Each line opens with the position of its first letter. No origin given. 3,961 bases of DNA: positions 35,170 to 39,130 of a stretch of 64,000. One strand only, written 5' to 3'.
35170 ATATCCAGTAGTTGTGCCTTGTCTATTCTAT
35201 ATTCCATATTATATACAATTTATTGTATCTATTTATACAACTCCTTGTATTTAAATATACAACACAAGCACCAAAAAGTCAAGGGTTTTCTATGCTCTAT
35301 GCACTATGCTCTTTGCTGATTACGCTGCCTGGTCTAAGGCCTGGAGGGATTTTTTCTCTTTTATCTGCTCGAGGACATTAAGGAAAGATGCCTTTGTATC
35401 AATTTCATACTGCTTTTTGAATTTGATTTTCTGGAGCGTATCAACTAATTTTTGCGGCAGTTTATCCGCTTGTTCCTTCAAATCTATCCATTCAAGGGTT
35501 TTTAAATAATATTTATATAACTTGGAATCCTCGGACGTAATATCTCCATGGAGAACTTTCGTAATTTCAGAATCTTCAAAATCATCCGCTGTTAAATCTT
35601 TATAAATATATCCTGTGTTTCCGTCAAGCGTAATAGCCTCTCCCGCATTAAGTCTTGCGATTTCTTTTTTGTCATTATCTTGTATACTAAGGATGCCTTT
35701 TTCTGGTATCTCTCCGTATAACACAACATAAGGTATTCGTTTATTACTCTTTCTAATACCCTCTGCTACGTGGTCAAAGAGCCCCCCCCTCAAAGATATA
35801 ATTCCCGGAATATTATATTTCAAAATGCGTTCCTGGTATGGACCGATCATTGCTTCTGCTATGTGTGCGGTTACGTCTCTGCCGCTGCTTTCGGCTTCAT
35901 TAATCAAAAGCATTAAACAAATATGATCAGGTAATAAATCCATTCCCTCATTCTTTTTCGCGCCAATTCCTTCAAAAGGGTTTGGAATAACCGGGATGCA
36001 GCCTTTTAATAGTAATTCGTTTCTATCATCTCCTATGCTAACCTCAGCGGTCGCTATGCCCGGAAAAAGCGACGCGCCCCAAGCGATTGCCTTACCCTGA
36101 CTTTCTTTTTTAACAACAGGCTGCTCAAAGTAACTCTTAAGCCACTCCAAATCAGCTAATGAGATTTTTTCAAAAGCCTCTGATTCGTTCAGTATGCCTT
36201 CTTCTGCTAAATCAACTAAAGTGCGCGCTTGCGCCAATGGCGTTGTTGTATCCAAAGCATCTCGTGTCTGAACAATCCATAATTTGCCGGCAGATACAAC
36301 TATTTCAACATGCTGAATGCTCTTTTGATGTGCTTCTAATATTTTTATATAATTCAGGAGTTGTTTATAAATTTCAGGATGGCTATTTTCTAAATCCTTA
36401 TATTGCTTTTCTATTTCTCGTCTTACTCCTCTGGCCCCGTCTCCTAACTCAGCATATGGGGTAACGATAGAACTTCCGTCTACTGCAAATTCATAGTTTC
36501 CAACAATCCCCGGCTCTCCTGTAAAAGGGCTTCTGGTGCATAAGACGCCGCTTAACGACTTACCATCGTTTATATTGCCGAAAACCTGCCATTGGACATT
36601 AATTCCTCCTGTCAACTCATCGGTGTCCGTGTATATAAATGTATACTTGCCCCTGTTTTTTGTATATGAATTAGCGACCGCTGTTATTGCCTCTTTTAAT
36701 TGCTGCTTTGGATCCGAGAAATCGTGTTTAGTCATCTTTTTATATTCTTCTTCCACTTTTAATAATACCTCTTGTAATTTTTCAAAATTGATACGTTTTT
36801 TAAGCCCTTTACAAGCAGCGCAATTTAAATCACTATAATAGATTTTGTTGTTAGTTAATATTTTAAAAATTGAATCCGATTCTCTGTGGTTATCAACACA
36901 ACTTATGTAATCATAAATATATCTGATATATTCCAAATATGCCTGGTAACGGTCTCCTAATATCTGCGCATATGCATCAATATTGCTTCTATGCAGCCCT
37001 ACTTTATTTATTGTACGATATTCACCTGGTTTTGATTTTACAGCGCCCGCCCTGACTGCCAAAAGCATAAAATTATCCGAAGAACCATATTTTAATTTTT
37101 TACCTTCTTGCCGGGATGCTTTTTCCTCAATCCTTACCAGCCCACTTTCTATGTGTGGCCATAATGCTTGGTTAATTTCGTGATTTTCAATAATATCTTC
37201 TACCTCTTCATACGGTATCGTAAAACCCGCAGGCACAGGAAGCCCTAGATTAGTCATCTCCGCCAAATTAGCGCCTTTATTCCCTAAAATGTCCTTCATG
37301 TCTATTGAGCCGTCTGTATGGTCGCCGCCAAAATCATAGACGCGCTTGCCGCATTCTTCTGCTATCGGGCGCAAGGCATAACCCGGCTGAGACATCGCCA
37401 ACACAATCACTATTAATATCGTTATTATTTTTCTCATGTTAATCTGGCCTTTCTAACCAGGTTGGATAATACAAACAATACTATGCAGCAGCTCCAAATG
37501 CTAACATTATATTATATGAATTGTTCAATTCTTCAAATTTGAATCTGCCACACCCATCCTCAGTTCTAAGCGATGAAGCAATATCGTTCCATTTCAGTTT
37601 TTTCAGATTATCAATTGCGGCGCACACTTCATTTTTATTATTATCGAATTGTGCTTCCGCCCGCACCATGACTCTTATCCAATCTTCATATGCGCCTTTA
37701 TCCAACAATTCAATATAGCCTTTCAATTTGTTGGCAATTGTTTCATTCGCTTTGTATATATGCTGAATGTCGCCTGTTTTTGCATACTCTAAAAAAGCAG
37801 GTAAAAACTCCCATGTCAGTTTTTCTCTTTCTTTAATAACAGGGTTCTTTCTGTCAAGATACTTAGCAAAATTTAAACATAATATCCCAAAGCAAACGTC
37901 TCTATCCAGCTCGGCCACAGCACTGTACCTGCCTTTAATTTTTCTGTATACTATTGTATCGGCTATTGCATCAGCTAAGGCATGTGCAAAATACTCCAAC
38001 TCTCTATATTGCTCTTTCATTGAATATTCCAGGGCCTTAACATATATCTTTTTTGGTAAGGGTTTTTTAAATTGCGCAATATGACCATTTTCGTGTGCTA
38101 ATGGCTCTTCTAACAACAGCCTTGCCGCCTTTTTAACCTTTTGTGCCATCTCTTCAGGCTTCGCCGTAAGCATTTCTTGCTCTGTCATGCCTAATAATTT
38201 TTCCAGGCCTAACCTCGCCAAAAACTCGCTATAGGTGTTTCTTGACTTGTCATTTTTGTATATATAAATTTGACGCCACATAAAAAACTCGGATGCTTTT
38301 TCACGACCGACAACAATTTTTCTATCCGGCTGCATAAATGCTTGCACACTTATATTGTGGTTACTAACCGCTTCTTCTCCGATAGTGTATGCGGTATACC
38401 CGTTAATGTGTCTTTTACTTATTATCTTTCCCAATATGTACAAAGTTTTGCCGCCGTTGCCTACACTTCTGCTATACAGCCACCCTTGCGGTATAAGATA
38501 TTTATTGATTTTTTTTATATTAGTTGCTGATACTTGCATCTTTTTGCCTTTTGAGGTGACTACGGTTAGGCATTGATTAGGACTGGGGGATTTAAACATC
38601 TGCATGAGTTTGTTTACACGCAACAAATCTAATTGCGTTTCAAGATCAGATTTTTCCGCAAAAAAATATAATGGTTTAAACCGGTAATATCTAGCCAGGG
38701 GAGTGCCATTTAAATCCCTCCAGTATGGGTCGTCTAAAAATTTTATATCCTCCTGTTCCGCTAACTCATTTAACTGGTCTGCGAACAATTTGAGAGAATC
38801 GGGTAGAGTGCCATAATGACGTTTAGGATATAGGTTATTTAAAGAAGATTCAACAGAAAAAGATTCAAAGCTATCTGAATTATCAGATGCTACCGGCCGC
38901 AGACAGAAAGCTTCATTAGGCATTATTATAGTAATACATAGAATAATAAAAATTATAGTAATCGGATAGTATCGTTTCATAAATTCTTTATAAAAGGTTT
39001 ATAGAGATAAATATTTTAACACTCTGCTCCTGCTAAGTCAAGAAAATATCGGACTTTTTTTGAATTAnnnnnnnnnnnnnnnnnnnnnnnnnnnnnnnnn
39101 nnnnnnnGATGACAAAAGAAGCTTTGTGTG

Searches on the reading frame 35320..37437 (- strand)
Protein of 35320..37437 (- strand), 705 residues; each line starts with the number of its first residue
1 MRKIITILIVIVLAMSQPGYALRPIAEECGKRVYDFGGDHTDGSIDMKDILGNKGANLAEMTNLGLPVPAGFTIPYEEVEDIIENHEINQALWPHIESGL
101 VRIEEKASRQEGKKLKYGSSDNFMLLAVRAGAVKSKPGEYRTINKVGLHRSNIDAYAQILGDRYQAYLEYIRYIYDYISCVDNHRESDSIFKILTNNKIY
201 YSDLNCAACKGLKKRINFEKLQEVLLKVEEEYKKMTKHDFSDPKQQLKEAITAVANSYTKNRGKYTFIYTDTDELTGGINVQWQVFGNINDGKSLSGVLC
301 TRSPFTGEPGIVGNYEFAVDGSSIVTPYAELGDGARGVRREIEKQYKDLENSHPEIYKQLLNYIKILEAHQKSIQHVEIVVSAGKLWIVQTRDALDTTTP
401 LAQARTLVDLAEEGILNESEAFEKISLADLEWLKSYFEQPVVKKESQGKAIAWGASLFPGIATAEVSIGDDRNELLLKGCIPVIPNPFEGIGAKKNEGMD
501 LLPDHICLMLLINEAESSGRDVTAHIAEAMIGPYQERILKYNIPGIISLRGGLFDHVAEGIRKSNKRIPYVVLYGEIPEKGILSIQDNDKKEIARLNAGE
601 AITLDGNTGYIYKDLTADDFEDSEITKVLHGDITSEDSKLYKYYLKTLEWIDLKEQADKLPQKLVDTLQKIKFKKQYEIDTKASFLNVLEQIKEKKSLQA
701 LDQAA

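Call 6: search_protein_families(library=pfam, proteins=[window:35320-37437:-], max_evalue=0.1)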
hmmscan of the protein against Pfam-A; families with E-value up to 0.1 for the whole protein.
window:35320-37437:- (705 aa): 2 families
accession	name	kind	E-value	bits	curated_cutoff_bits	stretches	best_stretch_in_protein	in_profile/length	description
PF01326.24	PPDK_N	-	1.3e-14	54.7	27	2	49-98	2-52/328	Pyruvate phosphate dikinase, AMP/ATP-binding domain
PF00391.29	PEP-utilizers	-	0.096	12.7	23.1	0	538-609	19-72/72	PEP-utilising enzyme, mobile domain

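Call 8: search_protein_families(library=ncbifam, proteins=[window:35320-37437:-], max_evalue=0.1)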
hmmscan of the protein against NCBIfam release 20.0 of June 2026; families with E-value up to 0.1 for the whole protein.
window:35320-37437:- (705 aa): 9 families
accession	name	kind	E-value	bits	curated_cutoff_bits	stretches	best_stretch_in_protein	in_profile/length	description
TIGR01828.1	pyru_phos_dikin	equivalog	6.3e-67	226.2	843.45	1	31-471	2-407/865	pyruvate, phosphate dikinase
NF004531.0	PRK05878.1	equivalog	5e-45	154.1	456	1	47-468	22-370/534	pyruvate, phosphate dikinase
NF004878.0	PRK06241.1-3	subfamily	3.3e-07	28.8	945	1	51-96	19-64/891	phosphoenolpyruvate synthase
NF005057.0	PRK06464.1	equivalog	1.8e-06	26.3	598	1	49-98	19-72/798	phosphoenolpyruvate synthase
NF052632.1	undecylprod_RedH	equivalog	0.00018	19.6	1350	1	47-90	13-56/880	undecylprodigiosin ligase RedH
TIGR01418.1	PEP_synth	equivalog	0.0011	17.4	739.75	1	46-99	11-68/784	pyruvate, water dikinase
NF004881.0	PRK06241.2-2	equivalog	0.017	13.4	883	0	48-75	16-43/898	phosphoenolpyruvate synthase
NF052631.1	prodigiosin_PigC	equivalog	0.023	12.5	1300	0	47-92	12-57/883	prodigiosin ligase PigC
NF004877.0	PRK06241.1-2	subfamily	0.037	12.3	866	0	49-91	17-61/869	phosphoenolpyruvate synthase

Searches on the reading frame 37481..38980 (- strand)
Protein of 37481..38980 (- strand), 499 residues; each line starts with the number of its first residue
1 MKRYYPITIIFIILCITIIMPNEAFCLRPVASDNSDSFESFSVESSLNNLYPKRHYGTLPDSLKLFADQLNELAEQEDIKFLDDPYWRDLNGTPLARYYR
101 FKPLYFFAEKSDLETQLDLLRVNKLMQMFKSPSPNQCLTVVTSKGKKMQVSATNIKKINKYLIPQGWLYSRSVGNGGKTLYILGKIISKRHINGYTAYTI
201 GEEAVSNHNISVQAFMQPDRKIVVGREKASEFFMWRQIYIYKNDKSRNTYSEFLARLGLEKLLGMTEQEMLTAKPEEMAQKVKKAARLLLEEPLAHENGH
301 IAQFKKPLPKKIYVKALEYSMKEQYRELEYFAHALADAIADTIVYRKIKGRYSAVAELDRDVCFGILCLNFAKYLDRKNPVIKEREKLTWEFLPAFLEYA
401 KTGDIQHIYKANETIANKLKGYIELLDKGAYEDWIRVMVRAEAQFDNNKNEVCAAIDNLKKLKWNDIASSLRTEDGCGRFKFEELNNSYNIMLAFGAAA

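Call 6: search_protein_families(library=pfam, proteins=[window:37481-38980:-], max_evalue=0.1)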
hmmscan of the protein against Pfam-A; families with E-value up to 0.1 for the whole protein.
window:37481-38980:- (499 aa): 2 families
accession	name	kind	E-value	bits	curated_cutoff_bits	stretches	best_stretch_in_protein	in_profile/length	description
PF21739.2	DUF6866_N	-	7.8e-08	32.6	27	1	148-224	78-152/153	Family of unknown function (DUF6866) N-terminal domain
PF02116.20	STE2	-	0.0065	16.2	27.2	0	135-189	5-59/280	Fungal pheromone mating factor STE2 GPCR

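Call 8: search_protein_families(library=ncbifam, proteins=[window:37481-38980:-], max_evalue=0.1)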
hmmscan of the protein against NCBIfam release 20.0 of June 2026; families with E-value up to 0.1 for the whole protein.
window:37481-38980:- (499 aa): 1 family
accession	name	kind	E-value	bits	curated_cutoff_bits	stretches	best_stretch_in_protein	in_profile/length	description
NF045620.1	Sfum_1244_fam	hypoth_equivalog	8.8e-16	57.8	150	1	149-352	81-255/339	Sfum_1244 family protein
